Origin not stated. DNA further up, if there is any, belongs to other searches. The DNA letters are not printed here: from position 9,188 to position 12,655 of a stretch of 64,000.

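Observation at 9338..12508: AT-rich 1056-aa metallophosphoesterase-NTPase gene inserted next to type I restriction-modification remnants: candidate single-gene defence system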

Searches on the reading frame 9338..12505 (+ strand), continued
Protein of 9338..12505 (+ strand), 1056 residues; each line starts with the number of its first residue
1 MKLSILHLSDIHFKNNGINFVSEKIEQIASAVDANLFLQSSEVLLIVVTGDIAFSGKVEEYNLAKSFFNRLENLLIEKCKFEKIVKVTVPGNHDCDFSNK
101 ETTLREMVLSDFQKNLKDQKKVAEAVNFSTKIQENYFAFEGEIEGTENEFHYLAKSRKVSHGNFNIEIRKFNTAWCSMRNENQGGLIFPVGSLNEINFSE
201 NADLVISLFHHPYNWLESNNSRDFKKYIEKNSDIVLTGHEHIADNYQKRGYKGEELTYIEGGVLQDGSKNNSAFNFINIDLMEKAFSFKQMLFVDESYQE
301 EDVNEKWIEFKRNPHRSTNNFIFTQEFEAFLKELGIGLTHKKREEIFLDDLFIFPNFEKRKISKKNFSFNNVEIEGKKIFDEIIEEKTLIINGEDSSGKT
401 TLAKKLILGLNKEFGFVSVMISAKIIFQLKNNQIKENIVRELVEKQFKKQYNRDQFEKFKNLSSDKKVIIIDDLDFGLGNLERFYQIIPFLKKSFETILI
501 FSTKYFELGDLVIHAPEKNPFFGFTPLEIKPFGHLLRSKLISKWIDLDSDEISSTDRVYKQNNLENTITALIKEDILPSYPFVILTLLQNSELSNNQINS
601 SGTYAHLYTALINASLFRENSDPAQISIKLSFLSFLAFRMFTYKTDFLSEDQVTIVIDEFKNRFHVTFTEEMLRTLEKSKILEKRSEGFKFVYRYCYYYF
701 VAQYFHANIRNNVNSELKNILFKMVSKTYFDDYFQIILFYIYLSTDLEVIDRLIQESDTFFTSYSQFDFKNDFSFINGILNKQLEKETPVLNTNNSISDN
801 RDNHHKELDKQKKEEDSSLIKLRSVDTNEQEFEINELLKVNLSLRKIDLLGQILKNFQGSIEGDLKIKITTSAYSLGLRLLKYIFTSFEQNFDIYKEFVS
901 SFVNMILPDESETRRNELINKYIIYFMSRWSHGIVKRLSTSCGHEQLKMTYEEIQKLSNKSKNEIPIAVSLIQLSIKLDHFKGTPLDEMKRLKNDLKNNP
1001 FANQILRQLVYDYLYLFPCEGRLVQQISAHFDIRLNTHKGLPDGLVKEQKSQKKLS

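Call 32: fold_search(model_id=the predicted structure, library=pdb)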
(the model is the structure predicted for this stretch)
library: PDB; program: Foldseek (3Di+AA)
matches with E <= 10: 772; with E <= 0.001: 63
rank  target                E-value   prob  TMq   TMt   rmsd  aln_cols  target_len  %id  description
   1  9a6c_B                1.6e-13  1.00  0.24  0.50  16.1       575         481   15  Integrative model of YYDD-YYDB by crosslinking MS and deep learning (released 2024-09-18)
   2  8ri2                  6.7e-07  1.00  0.17  0.30  15.8       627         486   12  Crystal structure of NLRP3 in complex with inhibitor NP3-562 (released 2024-01-17)
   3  7wbu                  1.3e-06  1.00  0.19  0.21  18.4       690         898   13  Cryo-EM structure of bovine NLRP9 (released 2022-04-06)
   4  2hyo                  1.6e-06  1.00  0.16  0.64   6.9       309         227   14  Crystal structure of Rv0805 N97A mutant (released 2006-12-26)
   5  3ib7                  1.8e-06  1.00  0.16  0.49  10.4       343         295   15  Crystal structure of full length Rv0805 (released 2009-09-29)
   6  7wbt_A                2.2e-06  1.00  0.19  0.22  18.2       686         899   12  Crystal structure of bovine NLRP9 (released 2022-04-06)
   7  2xmo_A                2.3e-06  1.00  0.17  0.41  17.2       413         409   16  The crystal structure of Lmo2642 (released 2011-02-23)
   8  2hy1                  2.8e-06  1.00  0.16  0.65   6.4       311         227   14  Crystal structure of Rv0805 (released 2006-12-26)
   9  2xmo_B                2.8e-06  1.00  0.18  0.42   7.8       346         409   16  The crystal structure of Lmo2642 (released 2011-02-23)
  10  5irl                  3.2e-06  1.00  0.20  0.27  14.9       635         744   10  Crystal structure of rabbit NOD2 SER mutant in an ADP-bound state (released 2016-06-29)
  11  9hg4                  5.4e-06  1.00  0.18  0.34  14.9       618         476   11  NACHT domain of NLRP3 in complex with DFV890 (released 2025-03-19)
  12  2hyp                  6.2e-06  1.00  0.16  0.61   9.1       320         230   14  Crystal structure of Rv0805 D66A mutant (released 2006-12-26)
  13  5kar_A                7.7e-06  1.00  0.19  0.42   9.7       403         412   14  Murine acid sphingomyelinase-like phosphodiesterase 3b (SMPDL3B) (released 2016-10-05)
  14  7jgr_A                8.4e-06  1.00  0.19  0.38  11.6       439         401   12  Structure of Drosophila ORC bound to DNA (84 bp) and Cdc6 (released 2020-09-09)
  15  1oie                  1.2e-05  1.00  0.16  0.29  10.7       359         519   12  5'-Nucleotidase (E. coli) with an Engineered Disulfide Bridge (S228C, P513C) (released 2004-08-05)
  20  8dgf_A                3.8e-05  1.00  0.23  0.17  24.9       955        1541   13  Avs4 bound to phage PhiV-1 portal (released 2022-08-03)
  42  8dgf_B                2.9e-04  1.00  0.19  0.14  27.4       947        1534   12  Avs4 bound to phage PhiV-1 portal (released 2022-08-03)
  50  9jap_A                5.2e-04  0.99  0.19  0.22  26.6       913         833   10  Helical structure of EfAvs5(SIR2-STAND) (released 2025-03-19)
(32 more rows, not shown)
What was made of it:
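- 10493..10927 (+): P-loop NTPase core (residues 386-530). Walker A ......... at 10514-10540 and Walker B IIIDDLD at 10742-10762. Fold hits to NLRP3, NLRP9, NOD2, NAIP5, Avs4 and Avs5 (call 32).
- Closest known: Bacterial NLR-related and STAND defence proteins: bNACHT proteins, Avs1-5. Same: There are fold hits to Avs4 (8dgf), EfAvs5 (9jap), NLRP3, NOD2 and NAIP5 (call 32).
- Foldseek against PDB: NLRP3, NLRP9, NOD2, NAIP5, Avs4 and EfAvs5 for the NTPase; Rv0805, Lmo2642, SMPDL3B and UshA for the MPE (call 32).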

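Call 36: get_annotated_region(hit=H6, flank=5000)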
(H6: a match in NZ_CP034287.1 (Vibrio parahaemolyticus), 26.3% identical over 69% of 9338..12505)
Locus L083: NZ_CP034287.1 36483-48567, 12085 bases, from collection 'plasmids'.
description: Vibrio parahaemolyticus strain 20140624012-1 plasmid pVPHB2014-1, complete sequence
organism: Vibrio parahaemolyticus (NCBI taxid 670)
taxonomy: Bacteria; Pseudomonadota; Gammaproteobacteria; Vibrionales; Vibrionaceae; Vibrio; Vibrio parahaemolyticus
host: -; source: Penaeus vannamei,AHPND infected Litopenaeus vannamei; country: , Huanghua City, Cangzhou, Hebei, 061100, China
typing (MOB-suite, as given by PLSDB): mobilizable; replicon rep_cluster_557; relaxase MOBC
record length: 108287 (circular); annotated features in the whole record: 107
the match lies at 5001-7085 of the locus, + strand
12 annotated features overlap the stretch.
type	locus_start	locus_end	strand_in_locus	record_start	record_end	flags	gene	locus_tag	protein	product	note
CDS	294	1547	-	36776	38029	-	-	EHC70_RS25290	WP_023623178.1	DUF6602 domain-containing protein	-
CDS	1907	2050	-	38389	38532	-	-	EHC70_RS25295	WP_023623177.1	hypothetical protein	-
CDS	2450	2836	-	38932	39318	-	-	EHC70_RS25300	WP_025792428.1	hypothetical protein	-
CDS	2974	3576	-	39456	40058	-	-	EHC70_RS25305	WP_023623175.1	recombinase family protein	GO:0006310 - DNA recombination [Evidence IEA]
CDS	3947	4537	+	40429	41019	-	-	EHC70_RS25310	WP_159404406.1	hypothetical protein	-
CDS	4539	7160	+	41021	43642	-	-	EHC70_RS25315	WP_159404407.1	toll/interleukin-1 receptor domain-containing protein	GO:0007165 - signal transduction [Evidence IEA]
CDS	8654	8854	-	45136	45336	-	-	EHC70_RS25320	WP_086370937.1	hypothetical protein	-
CDS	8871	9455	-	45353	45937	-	-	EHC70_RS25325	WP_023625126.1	DUF2913 family protein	-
CDS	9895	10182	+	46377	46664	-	-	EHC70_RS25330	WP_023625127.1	hypothetical protein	-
CDS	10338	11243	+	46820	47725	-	-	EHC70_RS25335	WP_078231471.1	zincin-like metallopeptidase domain-containing protein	-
CDS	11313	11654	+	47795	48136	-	-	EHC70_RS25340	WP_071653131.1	hypothetical protein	-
CDS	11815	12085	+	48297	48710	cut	-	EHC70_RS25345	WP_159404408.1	antirestriction protein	-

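Call 37: search_protein_families(library=pfam, proteins=[L083:4539-7157:+, L083:3947-4534:+], max_evalue=0.01)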
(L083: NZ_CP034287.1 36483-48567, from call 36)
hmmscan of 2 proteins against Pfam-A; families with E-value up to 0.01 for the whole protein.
L083:4539-7157:+ (873 aa): 4 families
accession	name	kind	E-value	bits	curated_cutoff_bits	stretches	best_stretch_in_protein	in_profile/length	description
PF13676.11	TIR_2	-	2.2e-12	48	28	1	7-108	2-96/122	TIR domain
PF01582.25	TIR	-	1.1e-06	28.9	21.3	1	3-87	1-85/179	TIR domain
PF24406.1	nSTAND_NTPase4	-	2.3e-06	28.1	27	1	474-528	3-58/58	Novel STAND NTPase 4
PF20720.3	nSTAND3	-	0.0034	17.5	27.2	1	234-308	22-90/155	Novel STAND NTPase 3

L083:3947-4534:+ (196 aa): 0 families

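Call 38: search_protein_families(library=padloc, proteins=[L083:4539-7157:+], max_evalue=0.01)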
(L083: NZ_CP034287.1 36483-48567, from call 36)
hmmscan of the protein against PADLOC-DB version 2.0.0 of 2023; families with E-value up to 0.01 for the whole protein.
L083:4539-7157:+ (873 aa): 3 families
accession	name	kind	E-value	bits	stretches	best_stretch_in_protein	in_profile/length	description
PDLC05050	PDC-S60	-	9.4e-97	323.3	1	96-859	115-900/906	-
PDLC00420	ThsB1|ThsB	-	1.2e-20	72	1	6-154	4-152/319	TIR-like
PDLC02012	SAVED5--SAVED_TIR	-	1.8e-05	22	1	5-88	15-95/404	-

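Call 57: list_cluster_members(proteins=[P0121, window:9338-12505:+])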
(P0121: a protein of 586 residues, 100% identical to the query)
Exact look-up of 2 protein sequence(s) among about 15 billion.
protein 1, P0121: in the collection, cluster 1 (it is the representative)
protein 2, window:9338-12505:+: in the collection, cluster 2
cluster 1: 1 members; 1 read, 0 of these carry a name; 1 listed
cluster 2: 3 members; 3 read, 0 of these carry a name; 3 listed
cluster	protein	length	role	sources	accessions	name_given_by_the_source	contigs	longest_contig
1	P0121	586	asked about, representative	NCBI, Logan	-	-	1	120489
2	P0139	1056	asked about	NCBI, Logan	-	-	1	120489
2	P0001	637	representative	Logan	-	-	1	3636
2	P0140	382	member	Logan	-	-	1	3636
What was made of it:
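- An NCBI contig of 120,489 bp holds both this protein and the host T2SS ATPase (call 57).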

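Call 59: search_dna_similar(query=window:9338-12505:+, collection=phages, mode=protein, max_rows=15)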
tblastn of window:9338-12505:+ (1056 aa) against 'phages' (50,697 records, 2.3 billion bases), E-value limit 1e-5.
No match.
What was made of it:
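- Tried and rejected: Phage-borne origin: tblastn found no match in 50,697 phage records (call 59).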

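Call 66: fold_search(model_id=the predicted structure, library=viral)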
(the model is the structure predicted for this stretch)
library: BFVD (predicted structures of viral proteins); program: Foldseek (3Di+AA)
matches with E <= 10: 493; with E <= 0.001: 40
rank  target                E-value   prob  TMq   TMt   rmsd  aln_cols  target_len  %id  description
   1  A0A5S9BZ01            9.2e-08  1.00  0.17  0.14  54.5      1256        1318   12  DNA repair exonuclease [Tenacibaculum phage PTm1]
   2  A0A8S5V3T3            2.2e-07  1.00  0.22  0.27  14.9       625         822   13  NLR family CARD domain-containing protein-inhibition, Muti-domain, Innate Immunity, Phosphorylation [Siphoviridae sp. cteDy1]
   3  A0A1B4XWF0            4.1e-07  1.00  0.17  0.14  45.4      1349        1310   12  DNA repair [Tenacibaculum phage pT24]
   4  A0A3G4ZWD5            7.4e-07  1.00  0.18  0.39   7.1       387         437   12  Uncharacterized protein [Faunusvirus sp.]
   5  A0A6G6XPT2            1.3e-06  1.00  0.17  0.13  46.5      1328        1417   10  (no name in the UniProt tables at hand)
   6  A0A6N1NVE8            1.3e-06  0.99  0.14  0.11  46.1      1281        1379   12  Putative DNA repair protein [Tupanvirus deep ocean]
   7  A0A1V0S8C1            1.6e-06  1.00  0.16  0.14  46.2      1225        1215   14  DNA repair exonuclease Smc [Catovirus CTV1]
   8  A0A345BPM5            2.9e-06  1.00  0.16  0.42   8.5       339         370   11  (no name in the UniProt tables at hand)
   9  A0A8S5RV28            4.9e-06  1.00  0.15  0.34  23.2       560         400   10  Putative DNA double strand break repair [Siphoviridae sp. ctHip2]
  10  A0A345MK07            5.4e-06  1.00  0.15  0.33   9.5       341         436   12  Putative metallophosphatase [Bacillus phage BSP38]
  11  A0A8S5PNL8            9.2e-06  1.00  0.19  0.31   7.5       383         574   12  Metallophosphatase domain protein [Siphoviridae sp. ct8NQ14]
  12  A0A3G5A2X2            1.0e-05  0.97  0.15  0.12  47.2      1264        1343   12  DNA repair exonuclease [Harvfovirus sp.]
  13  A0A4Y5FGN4            1.1e-05  1.00  0.17  0.38   7.0       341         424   10  DNA polymerase [Lactobacillus phage 3-521]
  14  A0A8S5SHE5            1.3e-05  1.00  0.16  0.39   7.8       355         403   13  DNA polymerase II small subunit [Siphoviridae sp. ctBCr48]
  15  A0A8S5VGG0            1.5e-05  1.00  0.14  0.33  23.6       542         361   10  Putative phosphohydrolase [Myoviridae sp. ctkfK18]
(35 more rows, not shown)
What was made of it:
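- The viral fold hits include SbcD-like nucleases (call 66). The BFVD fold hits include SbcD/Mre11-like exonucleases (call 66).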
